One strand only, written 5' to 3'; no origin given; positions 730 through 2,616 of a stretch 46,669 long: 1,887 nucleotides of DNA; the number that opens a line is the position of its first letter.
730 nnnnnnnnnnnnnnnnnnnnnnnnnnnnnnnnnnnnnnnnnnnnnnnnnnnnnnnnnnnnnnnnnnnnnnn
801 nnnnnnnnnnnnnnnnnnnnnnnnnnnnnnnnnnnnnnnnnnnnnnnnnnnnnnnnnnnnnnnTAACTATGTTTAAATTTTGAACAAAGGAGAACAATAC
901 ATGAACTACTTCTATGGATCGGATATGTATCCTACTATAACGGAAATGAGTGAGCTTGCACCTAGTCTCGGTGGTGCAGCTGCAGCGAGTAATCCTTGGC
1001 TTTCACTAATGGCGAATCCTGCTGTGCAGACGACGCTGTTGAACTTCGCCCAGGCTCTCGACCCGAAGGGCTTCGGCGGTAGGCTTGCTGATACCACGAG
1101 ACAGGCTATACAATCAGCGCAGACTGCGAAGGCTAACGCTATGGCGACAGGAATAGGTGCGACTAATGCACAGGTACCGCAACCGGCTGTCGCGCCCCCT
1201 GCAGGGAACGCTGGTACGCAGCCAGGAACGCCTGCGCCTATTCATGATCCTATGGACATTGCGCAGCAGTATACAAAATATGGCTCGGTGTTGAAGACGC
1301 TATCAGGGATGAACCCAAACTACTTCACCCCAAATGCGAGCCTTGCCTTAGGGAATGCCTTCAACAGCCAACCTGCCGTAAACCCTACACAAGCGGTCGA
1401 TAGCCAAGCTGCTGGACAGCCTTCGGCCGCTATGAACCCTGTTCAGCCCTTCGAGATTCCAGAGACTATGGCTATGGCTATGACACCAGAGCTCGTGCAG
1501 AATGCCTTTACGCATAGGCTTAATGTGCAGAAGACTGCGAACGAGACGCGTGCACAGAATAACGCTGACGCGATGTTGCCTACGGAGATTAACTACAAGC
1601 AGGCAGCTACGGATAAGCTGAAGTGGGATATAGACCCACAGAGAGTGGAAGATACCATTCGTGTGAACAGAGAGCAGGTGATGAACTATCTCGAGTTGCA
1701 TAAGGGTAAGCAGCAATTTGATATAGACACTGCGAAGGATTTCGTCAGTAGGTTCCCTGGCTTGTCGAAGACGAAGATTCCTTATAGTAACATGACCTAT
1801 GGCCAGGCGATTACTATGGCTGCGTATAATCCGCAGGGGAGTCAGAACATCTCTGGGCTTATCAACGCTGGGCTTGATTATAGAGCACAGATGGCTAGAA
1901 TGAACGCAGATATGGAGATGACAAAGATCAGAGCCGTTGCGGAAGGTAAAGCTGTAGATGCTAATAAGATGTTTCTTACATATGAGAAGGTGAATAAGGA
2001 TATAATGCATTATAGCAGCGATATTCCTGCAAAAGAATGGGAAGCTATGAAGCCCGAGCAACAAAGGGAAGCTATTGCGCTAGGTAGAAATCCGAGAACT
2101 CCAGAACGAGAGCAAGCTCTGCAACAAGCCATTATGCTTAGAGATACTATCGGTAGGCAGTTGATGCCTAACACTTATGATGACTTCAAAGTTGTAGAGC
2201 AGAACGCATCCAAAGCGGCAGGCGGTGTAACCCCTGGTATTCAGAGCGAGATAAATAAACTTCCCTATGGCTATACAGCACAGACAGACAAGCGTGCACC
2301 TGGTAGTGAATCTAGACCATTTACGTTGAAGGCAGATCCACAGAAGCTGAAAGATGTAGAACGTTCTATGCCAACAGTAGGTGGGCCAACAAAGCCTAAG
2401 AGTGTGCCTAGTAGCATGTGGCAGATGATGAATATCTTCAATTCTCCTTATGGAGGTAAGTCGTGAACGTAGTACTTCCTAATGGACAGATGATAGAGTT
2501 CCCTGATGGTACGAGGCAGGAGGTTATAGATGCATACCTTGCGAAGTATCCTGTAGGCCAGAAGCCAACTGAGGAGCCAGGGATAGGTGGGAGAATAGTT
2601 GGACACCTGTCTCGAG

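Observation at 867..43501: Genome-wide 23-bp palindromic element at gene boundaries (16 strong copies plus 1 degenerate) with no assigned binding factor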

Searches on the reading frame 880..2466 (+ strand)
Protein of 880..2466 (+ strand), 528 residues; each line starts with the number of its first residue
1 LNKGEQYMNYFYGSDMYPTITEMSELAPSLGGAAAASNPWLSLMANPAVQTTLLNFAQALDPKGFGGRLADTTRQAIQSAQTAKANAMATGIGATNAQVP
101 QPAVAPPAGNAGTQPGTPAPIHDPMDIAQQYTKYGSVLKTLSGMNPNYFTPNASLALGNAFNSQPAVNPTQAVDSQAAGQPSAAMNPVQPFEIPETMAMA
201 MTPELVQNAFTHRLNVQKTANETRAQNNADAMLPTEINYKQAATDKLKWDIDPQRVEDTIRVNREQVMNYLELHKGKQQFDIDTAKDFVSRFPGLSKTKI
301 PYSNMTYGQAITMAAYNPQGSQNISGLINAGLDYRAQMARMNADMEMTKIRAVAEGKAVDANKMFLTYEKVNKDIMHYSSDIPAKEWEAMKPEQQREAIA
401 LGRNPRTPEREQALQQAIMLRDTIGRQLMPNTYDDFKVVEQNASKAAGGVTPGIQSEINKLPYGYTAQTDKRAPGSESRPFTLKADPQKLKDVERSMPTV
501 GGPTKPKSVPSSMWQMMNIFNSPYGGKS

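Call 5: search_protein_families(library=pfam, proteins=[window:880-2466:+])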
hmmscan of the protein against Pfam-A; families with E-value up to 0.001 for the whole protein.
window:880-2466:+ (528 aa): 0 families

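Call 6: search_protein_families(library=phrogs, proteins=[window:880-2466:+])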
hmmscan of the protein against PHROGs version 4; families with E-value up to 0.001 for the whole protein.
window:880-2466:+ (528 aa): 0 families
